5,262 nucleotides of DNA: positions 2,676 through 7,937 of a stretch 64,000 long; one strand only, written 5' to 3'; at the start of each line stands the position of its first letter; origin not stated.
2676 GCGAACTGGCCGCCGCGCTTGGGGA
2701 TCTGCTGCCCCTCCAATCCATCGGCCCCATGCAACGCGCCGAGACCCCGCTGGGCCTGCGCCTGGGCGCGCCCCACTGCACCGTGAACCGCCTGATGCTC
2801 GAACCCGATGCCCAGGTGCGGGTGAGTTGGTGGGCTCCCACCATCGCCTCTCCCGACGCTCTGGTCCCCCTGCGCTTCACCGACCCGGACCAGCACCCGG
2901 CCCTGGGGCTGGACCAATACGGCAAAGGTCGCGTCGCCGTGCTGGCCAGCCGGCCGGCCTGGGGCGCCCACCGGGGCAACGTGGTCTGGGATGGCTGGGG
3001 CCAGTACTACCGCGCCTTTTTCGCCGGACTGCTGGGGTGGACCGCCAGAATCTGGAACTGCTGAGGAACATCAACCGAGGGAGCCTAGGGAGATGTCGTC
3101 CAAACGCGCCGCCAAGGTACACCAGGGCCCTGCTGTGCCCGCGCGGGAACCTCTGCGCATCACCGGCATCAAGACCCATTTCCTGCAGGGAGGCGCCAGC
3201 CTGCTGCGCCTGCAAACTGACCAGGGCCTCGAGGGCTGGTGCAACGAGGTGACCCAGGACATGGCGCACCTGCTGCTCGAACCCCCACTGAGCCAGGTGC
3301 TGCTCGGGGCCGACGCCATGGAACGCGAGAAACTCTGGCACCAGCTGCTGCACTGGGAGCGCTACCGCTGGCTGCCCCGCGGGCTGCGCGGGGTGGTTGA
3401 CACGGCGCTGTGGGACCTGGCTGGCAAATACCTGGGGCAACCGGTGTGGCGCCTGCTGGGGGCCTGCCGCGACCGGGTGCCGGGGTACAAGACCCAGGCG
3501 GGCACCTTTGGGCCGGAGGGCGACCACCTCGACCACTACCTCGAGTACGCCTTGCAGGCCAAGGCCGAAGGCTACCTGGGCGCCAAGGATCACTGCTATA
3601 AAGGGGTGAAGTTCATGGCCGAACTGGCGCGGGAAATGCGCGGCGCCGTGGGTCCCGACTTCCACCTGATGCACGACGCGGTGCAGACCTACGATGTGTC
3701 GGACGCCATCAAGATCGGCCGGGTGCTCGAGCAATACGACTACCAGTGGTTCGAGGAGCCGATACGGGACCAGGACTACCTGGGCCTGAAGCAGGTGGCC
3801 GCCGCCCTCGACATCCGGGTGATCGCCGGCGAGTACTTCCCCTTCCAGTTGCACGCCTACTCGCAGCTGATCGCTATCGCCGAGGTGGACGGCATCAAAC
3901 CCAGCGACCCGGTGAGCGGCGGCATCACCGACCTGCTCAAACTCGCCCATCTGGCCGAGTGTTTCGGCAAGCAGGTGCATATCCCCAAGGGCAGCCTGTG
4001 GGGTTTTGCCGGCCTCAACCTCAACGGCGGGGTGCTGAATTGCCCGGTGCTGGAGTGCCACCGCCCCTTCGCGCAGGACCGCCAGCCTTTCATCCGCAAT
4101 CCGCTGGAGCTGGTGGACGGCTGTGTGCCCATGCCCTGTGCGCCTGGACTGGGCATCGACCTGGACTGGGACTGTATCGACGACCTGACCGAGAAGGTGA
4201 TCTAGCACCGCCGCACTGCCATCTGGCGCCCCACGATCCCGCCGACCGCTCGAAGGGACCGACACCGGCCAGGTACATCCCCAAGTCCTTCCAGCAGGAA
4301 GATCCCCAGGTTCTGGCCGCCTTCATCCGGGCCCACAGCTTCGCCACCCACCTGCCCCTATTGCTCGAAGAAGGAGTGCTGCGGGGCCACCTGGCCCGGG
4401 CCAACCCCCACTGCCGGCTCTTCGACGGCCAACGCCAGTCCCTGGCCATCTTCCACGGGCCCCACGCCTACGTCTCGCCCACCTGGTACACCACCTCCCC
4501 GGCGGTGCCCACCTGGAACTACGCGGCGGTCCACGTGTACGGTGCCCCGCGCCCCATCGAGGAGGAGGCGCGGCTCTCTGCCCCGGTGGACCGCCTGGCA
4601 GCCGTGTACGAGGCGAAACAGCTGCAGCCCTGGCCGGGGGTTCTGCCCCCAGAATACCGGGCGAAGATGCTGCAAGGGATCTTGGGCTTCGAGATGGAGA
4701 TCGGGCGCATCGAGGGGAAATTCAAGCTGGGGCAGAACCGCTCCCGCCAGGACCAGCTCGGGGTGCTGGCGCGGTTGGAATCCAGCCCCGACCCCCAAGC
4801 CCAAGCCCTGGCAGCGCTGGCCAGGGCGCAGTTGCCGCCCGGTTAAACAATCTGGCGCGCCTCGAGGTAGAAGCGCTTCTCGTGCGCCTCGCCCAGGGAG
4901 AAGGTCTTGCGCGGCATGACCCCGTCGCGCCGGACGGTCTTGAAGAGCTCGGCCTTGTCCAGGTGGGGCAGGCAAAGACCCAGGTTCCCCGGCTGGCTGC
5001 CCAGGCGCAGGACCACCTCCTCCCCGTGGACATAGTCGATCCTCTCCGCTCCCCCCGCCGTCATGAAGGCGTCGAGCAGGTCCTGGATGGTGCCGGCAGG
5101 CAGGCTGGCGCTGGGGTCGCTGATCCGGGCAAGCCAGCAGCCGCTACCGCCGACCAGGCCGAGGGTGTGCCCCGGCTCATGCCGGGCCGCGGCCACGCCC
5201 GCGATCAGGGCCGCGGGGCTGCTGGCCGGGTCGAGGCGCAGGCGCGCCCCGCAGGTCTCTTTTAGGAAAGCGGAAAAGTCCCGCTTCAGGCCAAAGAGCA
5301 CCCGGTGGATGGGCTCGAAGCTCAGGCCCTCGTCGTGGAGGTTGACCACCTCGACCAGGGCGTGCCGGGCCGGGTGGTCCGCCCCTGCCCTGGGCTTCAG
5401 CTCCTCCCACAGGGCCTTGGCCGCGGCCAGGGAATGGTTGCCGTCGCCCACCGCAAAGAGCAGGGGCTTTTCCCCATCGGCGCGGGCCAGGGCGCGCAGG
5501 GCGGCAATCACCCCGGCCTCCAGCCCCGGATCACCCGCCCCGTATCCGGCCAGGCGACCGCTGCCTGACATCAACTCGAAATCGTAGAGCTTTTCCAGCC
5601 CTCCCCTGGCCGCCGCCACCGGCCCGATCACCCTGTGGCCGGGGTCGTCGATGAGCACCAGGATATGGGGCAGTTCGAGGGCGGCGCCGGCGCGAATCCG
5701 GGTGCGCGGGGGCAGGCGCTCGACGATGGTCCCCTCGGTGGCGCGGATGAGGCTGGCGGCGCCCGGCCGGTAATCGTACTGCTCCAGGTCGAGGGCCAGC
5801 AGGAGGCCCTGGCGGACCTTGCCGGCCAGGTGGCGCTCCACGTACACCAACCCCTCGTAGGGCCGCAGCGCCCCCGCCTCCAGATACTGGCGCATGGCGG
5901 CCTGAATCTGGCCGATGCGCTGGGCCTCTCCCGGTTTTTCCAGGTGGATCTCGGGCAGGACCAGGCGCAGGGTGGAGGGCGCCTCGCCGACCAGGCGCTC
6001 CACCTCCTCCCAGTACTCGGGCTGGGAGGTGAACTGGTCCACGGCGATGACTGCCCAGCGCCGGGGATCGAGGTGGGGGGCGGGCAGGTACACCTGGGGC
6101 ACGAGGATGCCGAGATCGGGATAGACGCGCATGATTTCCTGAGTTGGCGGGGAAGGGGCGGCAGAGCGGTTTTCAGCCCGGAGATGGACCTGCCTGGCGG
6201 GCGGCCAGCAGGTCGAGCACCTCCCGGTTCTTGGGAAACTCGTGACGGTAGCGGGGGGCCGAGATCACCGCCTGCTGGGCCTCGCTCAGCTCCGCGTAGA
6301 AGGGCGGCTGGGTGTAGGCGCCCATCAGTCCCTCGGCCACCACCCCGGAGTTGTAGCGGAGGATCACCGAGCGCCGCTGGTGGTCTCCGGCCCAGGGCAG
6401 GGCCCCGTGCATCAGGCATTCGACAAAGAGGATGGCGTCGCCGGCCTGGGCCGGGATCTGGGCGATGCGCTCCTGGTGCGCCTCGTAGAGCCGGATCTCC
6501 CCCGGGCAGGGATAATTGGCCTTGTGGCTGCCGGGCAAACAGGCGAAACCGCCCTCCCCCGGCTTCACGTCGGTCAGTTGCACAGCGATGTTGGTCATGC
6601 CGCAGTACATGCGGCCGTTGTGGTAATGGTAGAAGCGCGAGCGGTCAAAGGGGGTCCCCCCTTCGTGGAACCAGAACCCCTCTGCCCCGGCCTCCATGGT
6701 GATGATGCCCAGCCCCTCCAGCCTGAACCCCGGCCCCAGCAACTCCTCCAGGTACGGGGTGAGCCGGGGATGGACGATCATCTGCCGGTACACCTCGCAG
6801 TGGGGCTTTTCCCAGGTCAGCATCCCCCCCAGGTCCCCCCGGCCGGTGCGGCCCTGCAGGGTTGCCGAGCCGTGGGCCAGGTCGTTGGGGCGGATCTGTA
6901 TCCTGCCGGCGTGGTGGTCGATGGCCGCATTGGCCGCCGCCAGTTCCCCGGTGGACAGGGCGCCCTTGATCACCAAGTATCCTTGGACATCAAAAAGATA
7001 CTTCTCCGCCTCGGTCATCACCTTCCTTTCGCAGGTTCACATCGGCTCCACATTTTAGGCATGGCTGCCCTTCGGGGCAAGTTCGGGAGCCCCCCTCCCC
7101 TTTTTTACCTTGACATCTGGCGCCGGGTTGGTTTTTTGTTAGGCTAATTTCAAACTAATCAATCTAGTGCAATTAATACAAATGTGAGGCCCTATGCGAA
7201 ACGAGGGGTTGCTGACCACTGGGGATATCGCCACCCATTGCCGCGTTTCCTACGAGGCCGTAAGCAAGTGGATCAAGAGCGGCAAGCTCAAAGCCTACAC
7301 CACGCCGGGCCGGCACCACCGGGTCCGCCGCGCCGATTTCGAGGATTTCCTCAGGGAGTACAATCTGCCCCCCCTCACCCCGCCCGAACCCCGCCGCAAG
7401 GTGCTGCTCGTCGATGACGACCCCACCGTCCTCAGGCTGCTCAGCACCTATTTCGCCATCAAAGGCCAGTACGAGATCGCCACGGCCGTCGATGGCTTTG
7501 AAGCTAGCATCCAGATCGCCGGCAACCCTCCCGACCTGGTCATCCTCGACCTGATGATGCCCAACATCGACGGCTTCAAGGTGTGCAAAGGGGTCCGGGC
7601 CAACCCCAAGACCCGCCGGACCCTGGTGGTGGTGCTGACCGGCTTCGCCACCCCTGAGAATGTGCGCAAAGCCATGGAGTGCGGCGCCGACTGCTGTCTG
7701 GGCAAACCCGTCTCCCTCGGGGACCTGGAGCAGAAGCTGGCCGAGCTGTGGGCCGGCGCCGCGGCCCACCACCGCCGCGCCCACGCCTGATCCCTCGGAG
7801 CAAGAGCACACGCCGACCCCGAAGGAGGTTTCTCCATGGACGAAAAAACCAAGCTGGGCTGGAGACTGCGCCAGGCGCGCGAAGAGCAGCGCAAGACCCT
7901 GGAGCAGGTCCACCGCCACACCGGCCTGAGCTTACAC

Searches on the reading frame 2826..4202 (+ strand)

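Call 23: search_protein_families(library=pfam, proteins=[window:2826-4202:+], max_evalue=0.001)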
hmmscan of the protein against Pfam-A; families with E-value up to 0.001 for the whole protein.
window:2826-4202:+ (459 aa): 2 families
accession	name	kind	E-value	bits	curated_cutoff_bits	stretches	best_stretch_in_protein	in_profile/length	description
PF13378.12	MR_MLE_C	-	9e-36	124.1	29.4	1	242-449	6-218/219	Enolase C-terminal domain-like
PF02746.21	MR_MLE_N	-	2.4e-08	34.6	22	1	124-212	28-117/117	Mandelate racemase / muconate lactonizing enzyme, N-terminal domain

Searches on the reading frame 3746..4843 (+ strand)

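Call 23: search_protein_families(library=pfam, proteins=[window:3746-4843:+], max_evalue=0.001)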
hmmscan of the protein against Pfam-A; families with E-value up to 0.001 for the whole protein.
window:3746-4843:+ (366 aa): 1 family
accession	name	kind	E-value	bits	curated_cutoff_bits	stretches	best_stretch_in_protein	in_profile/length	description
PF04299.18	FMN_bind_2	-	6.2e-44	150.1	22.4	1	177-320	2-167/168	Putative FMN-binding domain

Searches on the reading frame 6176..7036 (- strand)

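Call 23: search_protein_families(library=pfam, proteins=[window:6176-7036:-], max_evalue=0.001)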
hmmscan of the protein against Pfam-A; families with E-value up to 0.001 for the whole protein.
window:6176-7036:- (287 aa): 1 family
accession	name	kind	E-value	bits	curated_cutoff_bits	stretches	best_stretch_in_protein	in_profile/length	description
PF05721.19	PhyH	-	5e-14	53.5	22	1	15-222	1-212/213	Phytanoyl-CoA dioxygenase (PhyH)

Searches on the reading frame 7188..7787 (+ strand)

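Call 23: search_protein_families(library=pfam, proteins=[window:7188-7787:+], max_evalue=0.001)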
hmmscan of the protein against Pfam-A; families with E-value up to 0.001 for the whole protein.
window:7188-7787:+ (200 aa): 2 families
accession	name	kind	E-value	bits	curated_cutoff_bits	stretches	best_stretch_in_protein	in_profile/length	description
PF00072.30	Response_reg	-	4.3e-24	85.3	30.2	1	72-184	1-110/111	Response regulator receiver domain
PF12728.13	HTH_17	-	7.8e-12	45.7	27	1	8-57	1-49/51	Helix-turn-helix domain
